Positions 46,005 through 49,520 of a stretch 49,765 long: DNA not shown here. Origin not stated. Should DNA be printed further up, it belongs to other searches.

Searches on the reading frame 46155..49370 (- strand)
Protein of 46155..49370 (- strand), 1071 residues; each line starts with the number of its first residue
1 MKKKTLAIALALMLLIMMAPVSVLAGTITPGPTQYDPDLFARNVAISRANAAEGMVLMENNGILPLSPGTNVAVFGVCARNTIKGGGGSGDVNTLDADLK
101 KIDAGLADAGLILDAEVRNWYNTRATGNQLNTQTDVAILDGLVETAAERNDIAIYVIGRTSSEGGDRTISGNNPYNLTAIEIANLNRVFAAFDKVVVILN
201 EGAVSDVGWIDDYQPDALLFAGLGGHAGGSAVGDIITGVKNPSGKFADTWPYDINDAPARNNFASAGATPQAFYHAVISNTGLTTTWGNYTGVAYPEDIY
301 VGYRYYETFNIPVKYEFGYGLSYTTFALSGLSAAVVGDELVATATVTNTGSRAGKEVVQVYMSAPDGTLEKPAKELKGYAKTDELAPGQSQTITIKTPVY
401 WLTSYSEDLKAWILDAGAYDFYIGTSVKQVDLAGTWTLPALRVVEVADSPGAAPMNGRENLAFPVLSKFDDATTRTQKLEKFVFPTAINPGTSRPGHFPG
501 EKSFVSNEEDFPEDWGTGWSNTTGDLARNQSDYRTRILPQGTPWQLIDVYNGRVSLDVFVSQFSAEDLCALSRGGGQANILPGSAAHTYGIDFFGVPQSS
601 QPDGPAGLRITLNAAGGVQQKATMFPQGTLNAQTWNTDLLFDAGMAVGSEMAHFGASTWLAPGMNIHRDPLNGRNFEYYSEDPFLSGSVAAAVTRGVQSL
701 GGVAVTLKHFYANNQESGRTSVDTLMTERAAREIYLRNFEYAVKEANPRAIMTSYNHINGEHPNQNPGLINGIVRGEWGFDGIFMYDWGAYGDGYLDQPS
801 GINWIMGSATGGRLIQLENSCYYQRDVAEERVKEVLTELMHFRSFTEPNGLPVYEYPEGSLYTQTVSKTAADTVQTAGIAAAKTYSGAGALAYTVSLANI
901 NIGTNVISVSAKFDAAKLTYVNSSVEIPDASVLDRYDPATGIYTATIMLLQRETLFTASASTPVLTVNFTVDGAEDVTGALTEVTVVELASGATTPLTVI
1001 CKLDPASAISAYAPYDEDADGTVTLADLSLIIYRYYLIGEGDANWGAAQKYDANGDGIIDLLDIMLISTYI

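Call 20: search_protein_families(library=pfam, proteins=[window:46155-49370:-], max_evalue=0.0001)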
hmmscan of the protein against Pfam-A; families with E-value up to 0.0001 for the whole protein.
window:46155-49370:- (1071 aa): 4 families
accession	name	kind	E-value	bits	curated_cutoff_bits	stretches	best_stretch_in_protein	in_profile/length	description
PF01915.27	Glyco_hydro_3_C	-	4.7e-30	105.5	31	1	55-303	1-200/200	Glycosyl hydrolase family 3 C-terminal domain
PF00933.27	Glyco_hydro_3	-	1.1e-29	104.3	27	1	609-790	66-254/316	Glycosyl hydrolase family 3 N terminal domain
PF14310.12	Fn3-like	-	9.7e-20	70.9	25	1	356-426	1-70/71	Fibronectin type III-like domain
PF00404.24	Dockerin_1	-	1.2e-05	25.9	22.9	1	1015-1071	2-56/57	Dockerin type I domain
